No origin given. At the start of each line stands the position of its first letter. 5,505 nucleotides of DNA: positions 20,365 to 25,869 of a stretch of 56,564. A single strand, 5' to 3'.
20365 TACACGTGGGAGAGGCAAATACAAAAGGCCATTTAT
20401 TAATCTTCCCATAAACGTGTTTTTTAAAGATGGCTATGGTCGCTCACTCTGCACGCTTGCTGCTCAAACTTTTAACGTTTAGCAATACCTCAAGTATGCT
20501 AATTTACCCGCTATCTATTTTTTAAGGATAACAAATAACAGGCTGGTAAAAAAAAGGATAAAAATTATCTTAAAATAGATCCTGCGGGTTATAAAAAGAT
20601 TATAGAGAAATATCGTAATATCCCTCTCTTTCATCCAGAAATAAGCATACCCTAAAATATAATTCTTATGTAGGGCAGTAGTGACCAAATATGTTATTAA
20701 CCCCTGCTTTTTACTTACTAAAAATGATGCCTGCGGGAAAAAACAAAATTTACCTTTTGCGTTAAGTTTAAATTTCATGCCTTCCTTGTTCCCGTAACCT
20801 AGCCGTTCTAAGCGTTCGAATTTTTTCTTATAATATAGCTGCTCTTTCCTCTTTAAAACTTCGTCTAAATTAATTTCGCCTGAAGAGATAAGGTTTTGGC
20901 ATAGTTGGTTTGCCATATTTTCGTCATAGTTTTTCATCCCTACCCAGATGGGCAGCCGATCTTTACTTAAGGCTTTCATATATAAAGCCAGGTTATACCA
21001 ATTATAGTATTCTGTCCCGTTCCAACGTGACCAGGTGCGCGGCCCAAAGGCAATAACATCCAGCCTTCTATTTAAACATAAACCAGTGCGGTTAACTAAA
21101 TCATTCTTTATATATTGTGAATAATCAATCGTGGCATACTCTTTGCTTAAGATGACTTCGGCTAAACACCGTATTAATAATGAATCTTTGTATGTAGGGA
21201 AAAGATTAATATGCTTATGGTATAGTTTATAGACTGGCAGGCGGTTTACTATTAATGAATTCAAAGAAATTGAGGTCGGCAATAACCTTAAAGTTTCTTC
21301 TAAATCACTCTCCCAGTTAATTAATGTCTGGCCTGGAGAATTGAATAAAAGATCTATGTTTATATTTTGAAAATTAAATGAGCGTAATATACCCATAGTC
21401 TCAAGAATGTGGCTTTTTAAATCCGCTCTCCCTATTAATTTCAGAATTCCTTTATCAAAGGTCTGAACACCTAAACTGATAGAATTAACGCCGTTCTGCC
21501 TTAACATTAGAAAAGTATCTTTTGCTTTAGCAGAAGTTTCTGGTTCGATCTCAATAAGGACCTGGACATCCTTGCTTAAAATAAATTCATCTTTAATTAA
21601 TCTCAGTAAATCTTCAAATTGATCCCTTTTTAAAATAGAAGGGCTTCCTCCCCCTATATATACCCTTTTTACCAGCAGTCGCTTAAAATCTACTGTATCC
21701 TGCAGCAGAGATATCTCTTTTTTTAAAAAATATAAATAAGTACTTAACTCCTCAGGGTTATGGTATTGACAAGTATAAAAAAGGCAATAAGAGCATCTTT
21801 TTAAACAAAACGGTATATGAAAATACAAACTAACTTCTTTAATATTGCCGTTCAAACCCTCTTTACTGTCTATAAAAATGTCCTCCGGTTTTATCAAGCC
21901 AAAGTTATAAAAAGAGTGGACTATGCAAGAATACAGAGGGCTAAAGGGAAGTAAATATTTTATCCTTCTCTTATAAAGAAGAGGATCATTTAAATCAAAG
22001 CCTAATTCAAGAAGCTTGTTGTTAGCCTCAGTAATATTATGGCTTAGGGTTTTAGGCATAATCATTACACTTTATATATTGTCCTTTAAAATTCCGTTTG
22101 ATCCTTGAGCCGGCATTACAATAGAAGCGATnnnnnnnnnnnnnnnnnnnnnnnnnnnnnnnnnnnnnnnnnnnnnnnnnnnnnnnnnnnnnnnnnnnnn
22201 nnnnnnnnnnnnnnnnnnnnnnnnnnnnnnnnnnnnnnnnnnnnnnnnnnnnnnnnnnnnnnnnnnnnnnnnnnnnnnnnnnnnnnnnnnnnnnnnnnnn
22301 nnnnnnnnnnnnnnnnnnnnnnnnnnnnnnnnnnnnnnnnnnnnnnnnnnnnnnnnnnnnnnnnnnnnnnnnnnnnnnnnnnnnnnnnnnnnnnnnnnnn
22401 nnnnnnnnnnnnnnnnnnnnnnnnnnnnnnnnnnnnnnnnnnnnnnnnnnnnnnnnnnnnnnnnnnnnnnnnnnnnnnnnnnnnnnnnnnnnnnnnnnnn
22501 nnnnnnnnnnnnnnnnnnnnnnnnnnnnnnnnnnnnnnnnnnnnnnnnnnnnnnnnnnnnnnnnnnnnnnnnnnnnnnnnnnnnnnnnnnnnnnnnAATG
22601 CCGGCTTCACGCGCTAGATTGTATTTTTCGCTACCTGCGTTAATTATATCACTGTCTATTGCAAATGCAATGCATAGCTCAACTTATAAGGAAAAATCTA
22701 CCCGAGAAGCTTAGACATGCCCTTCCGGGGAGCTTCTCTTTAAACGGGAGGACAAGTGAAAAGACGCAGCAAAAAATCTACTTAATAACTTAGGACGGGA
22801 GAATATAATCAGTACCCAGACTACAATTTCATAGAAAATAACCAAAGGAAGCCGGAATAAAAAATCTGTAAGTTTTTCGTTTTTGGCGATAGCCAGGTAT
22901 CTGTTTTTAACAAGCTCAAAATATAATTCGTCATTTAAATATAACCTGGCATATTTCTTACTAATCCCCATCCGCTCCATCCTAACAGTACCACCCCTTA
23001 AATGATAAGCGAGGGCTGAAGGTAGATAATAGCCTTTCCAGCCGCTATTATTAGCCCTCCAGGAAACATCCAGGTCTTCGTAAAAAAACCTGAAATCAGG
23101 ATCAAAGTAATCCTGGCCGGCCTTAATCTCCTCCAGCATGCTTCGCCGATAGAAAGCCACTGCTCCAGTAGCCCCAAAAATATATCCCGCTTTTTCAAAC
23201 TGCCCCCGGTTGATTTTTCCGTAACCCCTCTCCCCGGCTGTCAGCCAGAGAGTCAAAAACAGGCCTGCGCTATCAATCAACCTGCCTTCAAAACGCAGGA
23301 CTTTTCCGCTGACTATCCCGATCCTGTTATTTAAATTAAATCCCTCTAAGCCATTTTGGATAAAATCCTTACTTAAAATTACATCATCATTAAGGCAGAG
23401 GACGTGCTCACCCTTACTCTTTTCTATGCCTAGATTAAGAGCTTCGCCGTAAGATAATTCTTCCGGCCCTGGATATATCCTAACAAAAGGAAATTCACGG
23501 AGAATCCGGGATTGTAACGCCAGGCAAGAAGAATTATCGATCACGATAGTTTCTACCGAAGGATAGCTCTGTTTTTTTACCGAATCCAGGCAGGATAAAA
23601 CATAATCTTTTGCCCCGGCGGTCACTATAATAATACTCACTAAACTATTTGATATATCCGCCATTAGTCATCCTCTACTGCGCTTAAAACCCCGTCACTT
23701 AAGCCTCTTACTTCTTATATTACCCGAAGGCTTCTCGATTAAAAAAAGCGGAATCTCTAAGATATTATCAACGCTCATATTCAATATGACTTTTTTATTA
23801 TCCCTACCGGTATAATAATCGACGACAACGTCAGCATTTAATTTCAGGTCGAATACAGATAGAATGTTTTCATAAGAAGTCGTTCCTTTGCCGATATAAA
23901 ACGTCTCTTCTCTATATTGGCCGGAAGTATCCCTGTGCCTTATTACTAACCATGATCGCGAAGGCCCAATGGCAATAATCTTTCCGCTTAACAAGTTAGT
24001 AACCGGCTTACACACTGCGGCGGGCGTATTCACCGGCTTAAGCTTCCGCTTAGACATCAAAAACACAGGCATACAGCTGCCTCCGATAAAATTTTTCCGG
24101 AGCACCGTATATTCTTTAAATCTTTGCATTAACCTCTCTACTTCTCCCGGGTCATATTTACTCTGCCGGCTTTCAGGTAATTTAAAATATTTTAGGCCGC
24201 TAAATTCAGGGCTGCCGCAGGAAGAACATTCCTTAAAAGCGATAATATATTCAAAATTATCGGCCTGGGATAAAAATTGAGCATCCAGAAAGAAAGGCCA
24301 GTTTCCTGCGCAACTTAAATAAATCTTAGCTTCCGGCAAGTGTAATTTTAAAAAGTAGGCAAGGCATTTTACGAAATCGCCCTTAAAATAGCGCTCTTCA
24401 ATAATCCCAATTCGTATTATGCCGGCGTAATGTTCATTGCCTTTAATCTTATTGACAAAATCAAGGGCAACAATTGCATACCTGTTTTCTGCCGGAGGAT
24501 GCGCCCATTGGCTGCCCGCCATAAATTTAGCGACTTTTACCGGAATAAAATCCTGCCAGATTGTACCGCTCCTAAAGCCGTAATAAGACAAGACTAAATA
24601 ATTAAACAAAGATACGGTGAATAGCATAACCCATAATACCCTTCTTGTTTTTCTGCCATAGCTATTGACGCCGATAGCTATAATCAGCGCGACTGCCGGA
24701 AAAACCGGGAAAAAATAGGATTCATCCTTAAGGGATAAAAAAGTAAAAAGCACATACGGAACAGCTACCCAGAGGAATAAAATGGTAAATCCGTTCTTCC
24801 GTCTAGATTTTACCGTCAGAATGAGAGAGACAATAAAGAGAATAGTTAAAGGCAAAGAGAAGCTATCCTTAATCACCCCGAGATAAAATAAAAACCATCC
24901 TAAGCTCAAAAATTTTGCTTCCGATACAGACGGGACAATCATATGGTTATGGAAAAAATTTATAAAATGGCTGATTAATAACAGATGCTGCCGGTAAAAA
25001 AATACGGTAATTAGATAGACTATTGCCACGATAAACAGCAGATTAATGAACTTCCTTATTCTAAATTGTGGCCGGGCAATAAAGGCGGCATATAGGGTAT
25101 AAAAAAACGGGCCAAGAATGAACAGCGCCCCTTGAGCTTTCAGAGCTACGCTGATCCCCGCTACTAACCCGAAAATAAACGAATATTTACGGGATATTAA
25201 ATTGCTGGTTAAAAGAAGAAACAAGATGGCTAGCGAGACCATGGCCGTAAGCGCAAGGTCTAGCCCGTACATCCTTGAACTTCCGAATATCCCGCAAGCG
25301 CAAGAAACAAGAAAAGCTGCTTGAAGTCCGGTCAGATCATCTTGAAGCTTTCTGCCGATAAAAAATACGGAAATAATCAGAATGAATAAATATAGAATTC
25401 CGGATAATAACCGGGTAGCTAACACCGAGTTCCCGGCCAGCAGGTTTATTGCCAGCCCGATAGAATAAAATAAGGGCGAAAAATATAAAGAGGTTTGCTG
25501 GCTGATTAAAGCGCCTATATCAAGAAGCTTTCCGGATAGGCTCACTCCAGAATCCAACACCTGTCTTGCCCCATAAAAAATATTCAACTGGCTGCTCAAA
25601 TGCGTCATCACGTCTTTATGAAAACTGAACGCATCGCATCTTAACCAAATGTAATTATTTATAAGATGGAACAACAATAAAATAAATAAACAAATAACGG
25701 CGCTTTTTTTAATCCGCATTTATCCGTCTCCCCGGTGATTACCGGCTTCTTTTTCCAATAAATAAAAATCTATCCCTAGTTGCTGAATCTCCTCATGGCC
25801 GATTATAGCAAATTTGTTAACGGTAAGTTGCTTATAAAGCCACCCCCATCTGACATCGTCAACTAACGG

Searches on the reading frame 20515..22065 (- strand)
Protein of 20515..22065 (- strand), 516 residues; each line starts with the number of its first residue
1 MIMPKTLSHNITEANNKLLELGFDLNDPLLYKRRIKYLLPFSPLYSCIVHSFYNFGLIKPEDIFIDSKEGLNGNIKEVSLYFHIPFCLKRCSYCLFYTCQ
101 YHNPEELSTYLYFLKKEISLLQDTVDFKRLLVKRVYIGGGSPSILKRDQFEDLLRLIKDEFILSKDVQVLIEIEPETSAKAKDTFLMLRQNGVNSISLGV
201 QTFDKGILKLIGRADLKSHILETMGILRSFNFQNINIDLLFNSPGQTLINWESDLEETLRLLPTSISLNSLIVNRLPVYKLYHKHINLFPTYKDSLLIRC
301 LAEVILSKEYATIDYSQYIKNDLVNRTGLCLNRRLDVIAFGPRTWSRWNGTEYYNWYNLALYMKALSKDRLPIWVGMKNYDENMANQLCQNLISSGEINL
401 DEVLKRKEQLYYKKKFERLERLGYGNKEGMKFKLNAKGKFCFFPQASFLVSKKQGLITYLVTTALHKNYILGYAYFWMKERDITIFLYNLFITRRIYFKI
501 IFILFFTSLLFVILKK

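Call 6: search_protein_families(library=pfam, proteins=[window:20515-22065:-], max_evalue=0.001)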
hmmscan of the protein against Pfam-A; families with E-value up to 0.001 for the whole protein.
window:20515-22065:- (516 aa): 1 family
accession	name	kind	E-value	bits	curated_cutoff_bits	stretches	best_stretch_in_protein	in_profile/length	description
PF04055.27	Radical_SAM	-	7.6e-15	55.9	29.5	1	82-257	2-161/166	Radical SAM superfamily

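Call 62: search_protein_families(library=ncbifam, proteins=[window:20515-22065:-], max_evalue=0.00001)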
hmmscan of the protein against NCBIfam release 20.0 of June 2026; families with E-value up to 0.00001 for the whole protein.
window:20515-22065:- (516 aa): 17 families
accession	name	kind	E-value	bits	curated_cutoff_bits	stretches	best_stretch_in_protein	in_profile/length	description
TIGR00538.1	hemN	equivalog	1.5e-44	152.6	324.95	1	75-430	47-413/454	oxygen-independent coproporphyrinogen III oxidase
TIGR04107.1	rSAM_HutW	equivalog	1.2e-43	149.6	400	1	78-440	40-405/419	heme anaerobic degradation radical SAM methyltransferase ChuW/HutW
NF006067.1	PRK08208.1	equivalog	6.7e-41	140.6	380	1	76-277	34-233/427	STM4012 family radical SAM protein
TIGR00539.1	hemN_rel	equivalog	9.7e-39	133.5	205.4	1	79-340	2-256/361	radical SAM family heme chaperone HemW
TIGR03994.1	rSAM_HemZ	equivalog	4.2e-37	128.2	321.4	1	76-286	83-291/401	coproporphyrinogen dehydrogenase HemZ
NF006060.0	PRK08207.1-3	equivalog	5.5e-32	111.2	653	1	68-285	140-356/477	coproporphyrinogen III oxidase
NF005133.0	PRK06582.1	equivalog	4.8e-29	101.6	597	1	76-347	10-277/390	coproporphyrinogen III oxidase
NF006064.0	PRK08207.2-2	equivalog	9.7e-27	94.1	504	1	76-273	143-340/465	coproporphyrinogen III oxidase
NF006385.0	PRK08629.1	equivalog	2.6e-26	92.4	355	1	76-402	51-363/439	coproporphyrinogen III oxidase family protein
NF006061.0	PRK08207.1-4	equivalog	5.8e-24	84.7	702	1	76-273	172-370/501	coproporphyrinogen III oxidase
NF006062.0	PRK08207.1-5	equivalog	2.6e-23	82.6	1007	1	69-278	140-350/476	coproporphyrinogen III oxidase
NF004567.0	PRK05904.1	equivalog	7.7e-23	81.2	355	1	79-288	8-209/353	coproporphyrinogen III oxidase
NF006063.0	PRK08207.2-1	equivalog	3.4e-21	75.4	1074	1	76-277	191-392/518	coproporphyrinogen III oxidase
NF006066.0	PRK08207.2-5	equivalog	7.3e-21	74.3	1117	1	69-275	182-388/518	coproporphyrinogen III oxidase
NF006059.0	PRK08207.1-1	equivalog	1.9e-20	73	1012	1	76-275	170-370/496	coproporphyrinogen III oxidase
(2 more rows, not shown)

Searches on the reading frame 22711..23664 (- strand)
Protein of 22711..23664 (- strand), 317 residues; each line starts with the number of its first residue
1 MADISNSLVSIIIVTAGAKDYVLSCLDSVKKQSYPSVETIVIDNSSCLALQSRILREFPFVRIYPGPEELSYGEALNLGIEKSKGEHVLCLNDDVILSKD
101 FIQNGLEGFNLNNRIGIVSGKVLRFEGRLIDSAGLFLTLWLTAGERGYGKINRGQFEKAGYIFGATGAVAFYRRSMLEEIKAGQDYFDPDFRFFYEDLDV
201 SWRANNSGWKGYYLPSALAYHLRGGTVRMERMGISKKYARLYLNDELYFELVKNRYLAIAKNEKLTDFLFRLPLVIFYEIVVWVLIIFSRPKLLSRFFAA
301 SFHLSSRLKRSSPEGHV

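Call 6: search_protein_families(library=pfam, proteins=[window:22711-23664:-], max_evalue=0.001)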
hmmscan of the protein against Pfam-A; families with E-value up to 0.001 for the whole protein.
window:22711-23664:- (317 aa): 3 families
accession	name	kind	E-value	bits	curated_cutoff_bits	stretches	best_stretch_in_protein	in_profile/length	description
PF00535.33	Glycos_transf_2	-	9.8e-20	71.6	23.3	1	10-180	1-167/168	Glycosyl transferase family 2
PF13641.12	Glyco_tranf_2_3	-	1.3e-16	61.7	27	1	9-225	3-215/230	Glycosyltransferase like family 2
PF13632.12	Glyco_trans_2_3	-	3.6e-06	27.4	27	1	87-228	1-130/198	Glycosyl transferase family group 2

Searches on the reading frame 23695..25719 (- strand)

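Call 6: search_protein_families(library=pfam, proteins=[window:23695-25719:-], max_evalue=0.001)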
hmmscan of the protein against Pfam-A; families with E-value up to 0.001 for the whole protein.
window:23695-25719:- (674 aa): 1 family
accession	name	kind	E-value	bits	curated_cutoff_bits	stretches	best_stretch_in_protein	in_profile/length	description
PF13231.12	PMT_2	-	6.9e-05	23.6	26.1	1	90-236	12-152/160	Dolichyl-phosphate-mannose-protein mannosyltransferase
